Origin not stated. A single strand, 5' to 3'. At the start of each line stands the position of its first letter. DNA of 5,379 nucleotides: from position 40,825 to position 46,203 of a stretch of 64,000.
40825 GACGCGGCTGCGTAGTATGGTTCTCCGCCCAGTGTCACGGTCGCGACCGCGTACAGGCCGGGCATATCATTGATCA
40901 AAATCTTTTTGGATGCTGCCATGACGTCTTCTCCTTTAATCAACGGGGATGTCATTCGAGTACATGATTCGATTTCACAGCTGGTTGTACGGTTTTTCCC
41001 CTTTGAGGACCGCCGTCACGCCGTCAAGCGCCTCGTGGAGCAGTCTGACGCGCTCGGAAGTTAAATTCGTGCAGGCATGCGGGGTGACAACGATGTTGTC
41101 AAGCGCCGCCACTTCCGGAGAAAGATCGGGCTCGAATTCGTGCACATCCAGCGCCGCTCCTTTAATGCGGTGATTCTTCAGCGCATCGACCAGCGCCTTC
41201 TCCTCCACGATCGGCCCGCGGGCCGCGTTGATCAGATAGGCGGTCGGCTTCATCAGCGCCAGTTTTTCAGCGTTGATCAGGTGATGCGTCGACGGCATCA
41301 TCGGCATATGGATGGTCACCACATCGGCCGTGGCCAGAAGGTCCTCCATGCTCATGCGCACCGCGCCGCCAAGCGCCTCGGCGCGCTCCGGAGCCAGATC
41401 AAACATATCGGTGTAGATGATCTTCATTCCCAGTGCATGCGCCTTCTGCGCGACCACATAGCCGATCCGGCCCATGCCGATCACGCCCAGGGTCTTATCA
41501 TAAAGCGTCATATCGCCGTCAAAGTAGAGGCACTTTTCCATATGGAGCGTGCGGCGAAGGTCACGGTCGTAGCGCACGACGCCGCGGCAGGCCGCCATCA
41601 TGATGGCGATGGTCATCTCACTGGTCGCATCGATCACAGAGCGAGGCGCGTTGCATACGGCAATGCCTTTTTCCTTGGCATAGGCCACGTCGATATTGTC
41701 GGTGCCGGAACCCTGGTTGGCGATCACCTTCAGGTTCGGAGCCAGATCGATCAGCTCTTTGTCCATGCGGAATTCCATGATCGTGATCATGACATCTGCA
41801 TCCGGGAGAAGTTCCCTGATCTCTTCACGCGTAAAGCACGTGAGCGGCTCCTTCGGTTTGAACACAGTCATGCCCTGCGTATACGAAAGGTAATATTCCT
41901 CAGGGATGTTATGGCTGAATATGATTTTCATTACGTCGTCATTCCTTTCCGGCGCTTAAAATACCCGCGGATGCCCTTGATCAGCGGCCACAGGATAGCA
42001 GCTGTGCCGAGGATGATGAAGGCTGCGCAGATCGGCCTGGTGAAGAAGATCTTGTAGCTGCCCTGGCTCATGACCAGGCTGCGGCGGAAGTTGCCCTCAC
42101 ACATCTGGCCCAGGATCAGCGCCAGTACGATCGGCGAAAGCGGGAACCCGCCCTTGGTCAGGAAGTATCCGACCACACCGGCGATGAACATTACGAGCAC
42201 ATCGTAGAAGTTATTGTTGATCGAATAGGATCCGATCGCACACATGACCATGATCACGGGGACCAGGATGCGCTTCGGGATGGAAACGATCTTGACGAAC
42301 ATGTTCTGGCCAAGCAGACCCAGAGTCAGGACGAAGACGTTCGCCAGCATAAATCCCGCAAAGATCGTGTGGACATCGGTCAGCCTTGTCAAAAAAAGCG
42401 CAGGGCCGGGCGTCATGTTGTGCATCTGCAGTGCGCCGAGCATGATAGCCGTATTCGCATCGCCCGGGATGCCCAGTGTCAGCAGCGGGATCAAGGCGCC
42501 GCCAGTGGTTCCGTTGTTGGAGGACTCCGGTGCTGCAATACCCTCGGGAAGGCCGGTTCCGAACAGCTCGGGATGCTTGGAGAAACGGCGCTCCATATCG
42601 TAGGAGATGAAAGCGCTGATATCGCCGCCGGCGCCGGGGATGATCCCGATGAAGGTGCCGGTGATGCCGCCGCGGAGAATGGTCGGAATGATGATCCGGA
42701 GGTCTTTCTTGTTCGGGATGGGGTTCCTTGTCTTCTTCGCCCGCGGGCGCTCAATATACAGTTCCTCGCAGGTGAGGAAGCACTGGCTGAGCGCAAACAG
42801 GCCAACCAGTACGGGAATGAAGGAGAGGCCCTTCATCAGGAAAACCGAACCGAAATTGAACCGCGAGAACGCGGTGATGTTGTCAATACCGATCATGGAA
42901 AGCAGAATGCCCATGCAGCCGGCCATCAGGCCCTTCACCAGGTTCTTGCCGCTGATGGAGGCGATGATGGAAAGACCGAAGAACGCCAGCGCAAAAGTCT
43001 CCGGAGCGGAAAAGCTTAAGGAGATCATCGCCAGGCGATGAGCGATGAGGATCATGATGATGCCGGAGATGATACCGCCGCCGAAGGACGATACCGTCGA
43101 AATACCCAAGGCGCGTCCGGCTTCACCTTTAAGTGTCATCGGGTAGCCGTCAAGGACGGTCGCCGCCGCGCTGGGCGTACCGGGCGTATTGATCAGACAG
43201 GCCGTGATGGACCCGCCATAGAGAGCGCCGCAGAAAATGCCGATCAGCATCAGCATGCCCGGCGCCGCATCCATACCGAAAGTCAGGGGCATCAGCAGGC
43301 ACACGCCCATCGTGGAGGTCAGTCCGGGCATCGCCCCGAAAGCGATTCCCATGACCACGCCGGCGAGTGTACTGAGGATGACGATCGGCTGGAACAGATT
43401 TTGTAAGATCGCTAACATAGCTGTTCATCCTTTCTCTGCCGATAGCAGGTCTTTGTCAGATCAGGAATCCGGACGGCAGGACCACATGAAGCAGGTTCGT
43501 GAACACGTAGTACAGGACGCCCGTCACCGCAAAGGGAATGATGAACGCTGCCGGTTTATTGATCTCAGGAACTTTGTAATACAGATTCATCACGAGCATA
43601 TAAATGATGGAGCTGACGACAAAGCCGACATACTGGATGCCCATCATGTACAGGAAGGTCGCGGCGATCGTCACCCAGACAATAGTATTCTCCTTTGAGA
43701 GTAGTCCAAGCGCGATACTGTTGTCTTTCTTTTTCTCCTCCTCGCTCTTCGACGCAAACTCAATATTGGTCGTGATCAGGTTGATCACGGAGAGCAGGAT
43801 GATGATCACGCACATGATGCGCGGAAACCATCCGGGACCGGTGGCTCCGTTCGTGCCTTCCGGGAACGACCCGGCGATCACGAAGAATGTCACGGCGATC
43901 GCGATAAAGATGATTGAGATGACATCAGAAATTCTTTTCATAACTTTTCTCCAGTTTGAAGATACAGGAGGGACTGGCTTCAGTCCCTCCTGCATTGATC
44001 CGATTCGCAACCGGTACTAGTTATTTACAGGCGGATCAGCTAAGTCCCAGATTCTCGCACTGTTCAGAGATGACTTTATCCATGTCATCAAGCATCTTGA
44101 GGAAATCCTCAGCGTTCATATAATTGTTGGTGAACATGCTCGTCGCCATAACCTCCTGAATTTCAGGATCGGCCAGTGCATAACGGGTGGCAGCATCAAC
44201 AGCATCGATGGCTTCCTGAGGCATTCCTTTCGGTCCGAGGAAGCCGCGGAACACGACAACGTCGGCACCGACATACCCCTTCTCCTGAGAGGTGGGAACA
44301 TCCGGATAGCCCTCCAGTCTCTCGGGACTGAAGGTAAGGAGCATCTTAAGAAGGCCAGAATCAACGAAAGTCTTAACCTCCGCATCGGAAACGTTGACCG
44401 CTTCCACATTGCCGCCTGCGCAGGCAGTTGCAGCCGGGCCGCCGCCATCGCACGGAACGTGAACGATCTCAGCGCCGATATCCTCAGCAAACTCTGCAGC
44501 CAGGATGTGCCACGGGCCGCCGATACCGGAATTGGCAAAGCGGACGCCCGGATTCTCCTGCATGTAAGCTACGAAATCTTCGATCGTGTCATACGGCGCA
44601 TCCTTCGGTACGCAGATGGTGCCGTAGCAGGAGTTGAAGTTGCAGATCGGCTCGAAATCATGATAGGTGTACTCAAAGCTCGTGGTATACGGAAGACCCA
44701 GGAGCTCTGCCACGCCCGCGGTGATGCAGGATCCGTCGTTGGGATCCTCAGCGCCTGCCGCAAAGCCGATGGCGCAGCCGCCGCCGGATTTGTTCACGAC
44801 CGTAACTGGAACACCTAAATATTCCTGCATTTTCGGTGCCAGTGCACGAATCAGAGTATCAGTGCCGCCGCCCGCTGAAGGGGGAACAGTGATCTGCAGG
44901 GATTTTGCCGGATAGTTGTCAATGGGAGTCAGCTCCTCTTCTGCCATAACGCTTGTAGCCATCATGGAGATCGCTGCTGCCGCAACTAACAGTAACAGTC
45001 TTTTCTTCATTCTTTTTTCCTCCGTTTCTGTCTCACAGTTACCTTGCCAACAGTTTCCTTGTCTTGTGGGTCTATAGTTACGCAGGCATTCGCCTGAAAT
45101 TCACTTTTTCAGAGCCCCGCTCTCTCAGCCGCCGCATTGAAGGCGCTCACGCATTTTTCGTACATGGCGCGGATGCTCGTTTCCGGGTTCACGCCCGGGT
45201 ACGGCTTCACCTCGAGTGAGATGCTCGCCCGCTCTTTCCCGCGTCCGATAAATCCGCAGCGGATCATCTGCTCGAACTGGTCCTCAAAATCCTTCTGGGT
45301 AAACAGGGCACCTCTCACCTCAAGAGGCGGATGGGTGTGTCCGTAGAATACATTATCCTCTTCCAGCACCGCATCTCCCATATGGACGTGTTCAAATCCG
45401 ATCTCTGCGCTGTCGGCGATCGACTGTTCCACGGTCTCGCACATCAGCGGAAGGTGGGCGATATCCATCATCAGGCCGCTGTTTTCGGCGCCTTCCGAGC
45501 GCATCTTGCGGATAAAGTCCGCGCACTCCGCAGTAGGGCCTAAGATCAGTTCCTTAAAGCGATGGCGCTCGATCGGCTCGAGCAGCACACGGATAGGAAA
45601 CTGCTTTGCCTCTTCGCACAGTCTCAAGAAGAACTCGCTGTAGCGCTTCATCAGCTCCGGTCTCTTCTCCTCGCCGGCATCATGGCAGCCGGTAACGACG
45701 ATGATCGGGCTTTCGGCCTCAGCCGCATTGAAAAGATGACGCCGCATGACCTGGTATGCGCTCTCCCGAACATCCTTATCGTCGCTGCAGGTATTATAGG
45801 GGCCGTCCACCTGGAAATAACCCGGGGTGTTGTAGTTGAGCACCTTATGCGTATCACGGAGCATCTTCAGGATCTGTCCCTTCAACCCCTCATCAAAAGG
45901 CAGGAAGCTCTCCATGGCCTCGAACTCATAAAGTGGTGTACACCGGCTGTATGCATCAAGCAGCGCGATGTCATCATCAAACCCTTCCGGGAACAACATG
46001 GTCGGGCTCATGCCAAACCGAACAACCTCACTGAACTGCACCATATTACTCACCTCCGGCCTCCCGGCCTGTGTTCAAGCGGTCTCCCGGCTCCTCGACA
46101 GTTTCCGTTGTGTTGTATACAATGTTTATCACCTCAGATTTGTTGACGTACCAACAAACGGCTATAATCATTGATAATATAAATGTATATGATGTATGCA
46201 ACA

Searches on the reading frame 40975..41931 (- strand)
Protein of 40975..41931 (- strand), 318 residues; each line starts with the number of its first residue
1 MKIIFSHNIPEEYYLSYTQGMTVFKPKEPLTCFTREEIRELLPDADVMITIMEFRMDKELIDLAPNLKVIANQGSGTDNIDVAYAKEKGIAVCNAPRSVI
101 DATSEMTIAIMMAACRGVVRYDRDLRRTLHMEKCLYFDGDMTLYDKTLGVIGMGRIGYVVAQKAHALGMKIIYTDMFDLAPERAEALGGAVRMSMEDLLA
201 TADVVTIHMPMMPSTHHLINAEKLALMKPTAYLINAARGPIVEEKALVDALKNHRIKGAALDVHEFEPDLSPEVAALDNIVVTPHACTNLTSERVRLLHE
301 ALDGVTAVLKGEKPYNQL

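Call 28: search_protein_families(library=pfam, proteins=[window:40975-41931:-], max_evalue=0.001)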
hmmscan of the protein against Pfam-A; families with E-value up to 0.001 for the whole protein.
window:40975-41931:- (318 aa): 5 families
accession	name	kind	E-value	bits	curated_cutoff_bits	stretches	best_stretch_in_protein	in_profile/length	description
PF02826.25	2-Hacid_dh_C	-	5.4e-54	182.7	25.1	1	108-286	1-177/178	D-isomer specific 2-hydroxyacid dehydrogenase, NAD binding domain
PF00389.36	2-Hacid_dh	-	8.6e-23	80.9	24.6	1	34-316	29-131/134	D-isomer specific 2-hydroxyacid dehydrogenase, catalytic domain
PF03446.21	NAD_binding_2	-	9.3e-05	22.9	21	1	148-256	2-112/161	NAD binding domain of 6-phosphogluconate dehydrogenase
PF07991.19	KARI_N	-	0.00019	21.5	20.6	0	143-212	2-71/165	Acetohydroxy acid isomeroreductase, NADPH-binding domain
PF00670.27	AdoHcyase_NAD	-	0.0008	20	27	0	140-236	18-109/162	S-adenosyl-L-homocysteine hydrolase, NAD binding domain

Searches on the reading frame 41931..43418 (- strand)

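Call 28: search_protein_families(library=pfam, proteins=[window:41931-43418:-], max_evalue=0.001)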
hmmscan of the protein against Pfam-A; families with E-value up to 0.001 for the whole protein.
window:41931-43418:- (495 aa): 1 family
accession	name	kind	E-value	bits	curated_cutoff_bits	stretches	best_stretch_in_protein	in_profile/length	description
PF01970.21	TctA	-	7.2e-151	503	28.9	1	14-432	1-423/423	Tripartite tricarboxylate transporter TctA family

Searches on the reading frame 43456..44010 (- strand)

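Call 28: search_protein_families(library=pfam, proteins=[window:43456-44010:-], max_evalue=0.001)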
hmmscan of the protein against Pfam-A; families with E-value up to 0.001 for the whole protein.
window:43456-44010:- (184 aa): 1 family
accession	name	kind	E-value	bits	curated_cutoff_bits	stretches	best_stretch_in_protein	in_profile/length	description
PF07331.16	TctB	-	5.5e-22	78.9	29.1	1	30-179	2-137/137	Tripartite tricarboxylate transporter TctB family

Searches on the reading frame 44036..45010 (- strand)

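Call 28: search_protein_families(library=pfam, proteins=[window:44036-45010:-], max_evalue=0.001)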
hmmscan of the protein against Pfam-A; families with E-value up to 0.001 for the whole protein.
window:44036-45010:- (324 aa): 1 family
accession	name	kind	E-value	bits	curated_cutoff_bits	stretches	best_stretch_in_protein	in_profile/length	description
PF03401.19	TctC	-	1.6e-42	146.4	27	1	54-312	2-263/274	Tripartite tricarboxylate transporter family receptor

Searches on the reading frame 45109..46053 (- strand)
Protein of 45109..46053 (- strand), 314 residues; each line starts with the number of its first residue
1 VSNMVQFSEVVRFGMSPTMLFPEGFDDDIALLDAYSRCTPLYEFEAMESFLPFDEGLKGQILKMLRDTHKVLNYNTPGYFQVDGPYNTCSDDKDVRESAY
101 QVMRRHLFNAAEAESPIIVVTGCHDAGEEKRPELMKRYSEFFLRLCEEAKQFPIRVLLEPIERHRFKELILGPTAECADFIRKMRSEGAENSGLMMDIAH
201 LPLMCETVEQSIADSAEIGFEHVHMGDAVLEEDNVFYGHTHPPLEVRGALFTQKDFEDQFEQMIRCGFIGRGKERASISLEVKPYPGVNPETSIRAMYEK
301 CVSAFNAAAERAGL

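Call 28: search_protein_families(library=pfam, proteins=[window:45109-46053:-], max_evalue=0.001)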
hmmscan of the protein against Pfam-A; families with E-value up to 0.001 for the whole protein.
window:45109-46053:- (314 aa): 1 family
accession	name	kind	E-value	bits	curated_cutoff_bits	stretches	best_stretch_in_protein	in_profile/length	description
PF01261.30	AP_endonuc_2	-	2.1e-12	47.7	31.1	1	44-268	9-221/249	Xylose isomerase-like TIM barrel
